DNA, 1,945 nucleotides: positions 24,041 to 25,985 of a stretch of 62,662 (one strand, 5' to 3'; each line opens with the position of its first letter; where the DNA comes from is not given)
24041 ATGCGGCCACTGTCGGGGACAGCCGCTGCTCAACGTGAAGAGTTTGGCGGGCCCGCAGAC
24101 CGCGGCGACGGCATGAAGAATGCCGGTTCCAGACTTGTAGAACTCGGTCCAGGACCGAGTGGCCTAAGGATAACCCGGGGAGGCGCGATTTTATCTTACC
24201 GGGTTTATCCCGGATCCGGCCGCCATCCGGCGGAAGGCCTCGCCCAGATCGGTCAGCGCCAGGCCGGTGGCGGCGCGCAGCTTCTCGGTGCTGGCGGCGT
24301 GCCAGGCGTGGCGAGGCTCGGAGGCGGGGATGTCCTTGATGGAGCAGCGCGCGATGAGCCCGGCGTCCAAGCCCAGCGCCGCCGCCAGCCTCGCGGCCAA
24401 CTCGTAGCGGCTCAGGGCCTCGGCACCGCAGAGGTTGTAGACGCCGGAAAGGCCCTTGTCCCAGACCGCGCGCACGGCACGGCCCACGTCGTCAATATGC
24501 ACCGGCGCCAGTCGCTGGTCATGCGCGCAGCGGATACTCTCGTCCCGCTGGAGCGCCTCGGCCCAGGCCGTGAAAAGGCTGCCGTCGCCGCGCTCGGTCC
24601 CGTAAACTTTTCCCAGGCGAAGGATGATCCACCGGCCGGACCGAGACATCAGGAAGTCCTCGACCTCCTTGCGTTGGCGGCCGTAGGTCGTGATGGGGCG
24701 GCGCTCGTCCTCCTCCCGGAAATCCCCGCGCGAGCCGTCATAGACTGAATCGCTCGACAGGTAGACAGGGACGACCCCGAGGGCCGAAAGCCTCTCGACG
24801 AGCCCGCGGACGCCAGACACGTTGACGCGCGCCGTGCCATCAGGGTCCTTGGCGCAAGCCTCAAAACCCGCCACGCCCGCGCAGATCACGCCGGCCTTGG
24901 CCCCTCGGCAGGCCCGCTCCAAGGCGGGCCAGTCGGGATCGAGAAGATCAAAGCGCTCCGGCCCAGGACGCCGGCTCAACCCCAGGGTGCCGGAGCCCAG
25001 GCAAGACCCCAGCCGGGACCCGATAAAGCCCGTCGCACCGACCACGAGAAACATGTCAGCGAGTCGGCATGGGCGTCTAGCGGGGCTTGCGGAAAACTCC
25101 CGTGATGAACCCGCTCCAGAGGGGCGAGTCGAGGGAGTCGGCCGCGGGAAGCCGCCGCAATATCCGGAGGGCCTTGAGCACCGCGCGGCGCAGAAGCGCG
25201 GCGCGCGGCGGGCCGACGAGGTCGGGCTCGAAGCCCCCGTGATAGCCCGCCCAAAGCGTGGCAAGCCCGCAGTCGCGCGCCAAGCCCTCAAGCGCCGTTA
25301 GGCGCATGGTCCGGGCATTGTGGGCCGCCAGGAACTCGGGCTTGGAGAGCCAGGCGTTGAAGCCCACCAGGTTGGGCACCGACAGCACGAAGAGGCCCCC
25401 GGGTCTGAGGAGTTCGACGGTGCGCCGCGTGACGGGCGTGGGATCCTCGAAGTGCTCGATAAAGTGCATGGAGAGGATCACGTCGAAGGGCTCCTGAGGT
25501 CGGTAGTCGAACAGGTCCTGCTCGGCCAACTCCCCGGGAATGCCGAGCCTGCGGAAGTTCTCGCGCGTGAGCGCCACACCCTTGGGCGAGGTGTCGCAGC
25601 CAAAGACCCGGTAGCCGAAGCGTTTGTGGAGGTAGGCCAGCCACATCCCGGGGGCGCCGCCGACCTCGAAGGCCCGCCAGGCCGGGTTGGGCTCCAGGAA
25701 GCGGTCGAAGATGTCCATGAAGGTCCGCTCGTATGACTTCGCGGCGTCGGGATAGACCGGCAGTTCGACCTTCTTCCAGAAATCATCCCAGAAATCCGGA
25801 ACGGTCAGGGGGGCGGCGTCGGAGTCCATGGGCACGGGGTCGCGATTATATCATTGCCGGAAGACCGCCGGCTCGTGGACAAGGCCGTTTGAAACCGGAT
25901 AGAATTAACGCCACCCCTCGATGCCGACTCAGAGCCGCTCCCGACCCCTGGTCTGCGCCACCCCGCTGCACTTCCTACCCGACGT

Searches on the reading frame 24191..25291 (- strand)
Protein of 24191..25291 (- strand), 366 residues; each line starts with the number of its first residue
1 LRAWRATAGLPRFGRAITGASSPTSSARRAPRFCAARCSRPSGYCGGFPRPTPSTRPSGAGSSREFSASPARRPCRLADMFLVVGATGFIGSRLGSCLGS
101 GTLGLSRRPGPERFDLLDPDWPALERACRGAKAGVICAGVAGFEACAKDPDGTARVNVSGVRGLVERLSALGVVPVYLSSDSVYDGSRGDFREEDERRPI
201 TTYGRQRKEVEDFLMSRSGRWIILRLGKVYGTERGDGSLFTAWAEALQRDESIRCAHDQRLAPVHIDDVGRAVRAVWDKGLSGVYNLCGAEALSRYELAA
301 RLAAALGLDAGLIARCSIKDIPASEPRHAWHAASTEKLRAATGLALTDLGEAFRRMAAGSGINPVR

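Call 67: search_protein_families(library=pfam, proteins=[window:24191-25291:-], max_evalue=0.001)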
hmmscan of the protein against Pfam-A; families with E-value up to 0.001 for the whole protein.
window:24191-25291:- (366 aa): 3 families
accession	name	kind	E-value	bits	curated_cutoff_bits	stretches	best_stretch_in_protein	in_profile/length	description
PF04321.23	RmlD_sub_bind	-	9.2e-31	107.4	27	1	81-356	3-281/287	RmlD substrate binding domain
PF01370.27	Epimerase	-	1.8e-20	73.9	20.9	1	82-287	2-239/240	NAD dependent epimerase/dehydratase family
PF01073.25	3Beta_HSD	-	0.00069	19.2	22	0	121-214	57-157/280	3-beta hydroxysteroid dehydrogenase/isomerase family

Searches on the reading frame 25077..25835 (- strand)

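Call 27: search_protein_families(library=pfam, proteins=[window:25077-25835:-], max_evalue=0.0001)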
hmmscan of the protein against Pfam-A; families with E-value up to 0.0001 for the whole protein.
window:25077-25835:- (252 aa): 5 families
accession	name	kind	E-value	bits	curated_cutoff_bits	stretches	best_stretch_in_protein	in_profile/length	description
PF13489.12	Methyltransf_23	-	1.3e-15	57.9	27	1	36-192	6-160/164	Methyltransferase domain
PF08241.18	Methyltransf_11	-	2.5e-13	50.9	21.2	1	57-151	2-95/95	Methyltransferase domain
PF13649.12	Methyltransf_25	-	5.2e-13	49.9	27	1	57-147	3-97/97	Methyltransferase domain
PF08242.18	Methyltransf_12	-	4.4e-12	47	30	1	57-149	2-98/98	Methyltransferase domain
PF13847.12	Methyltransf_31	-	8.3e-07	29.2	27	1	58-155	10-113/145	Methyltransferase domain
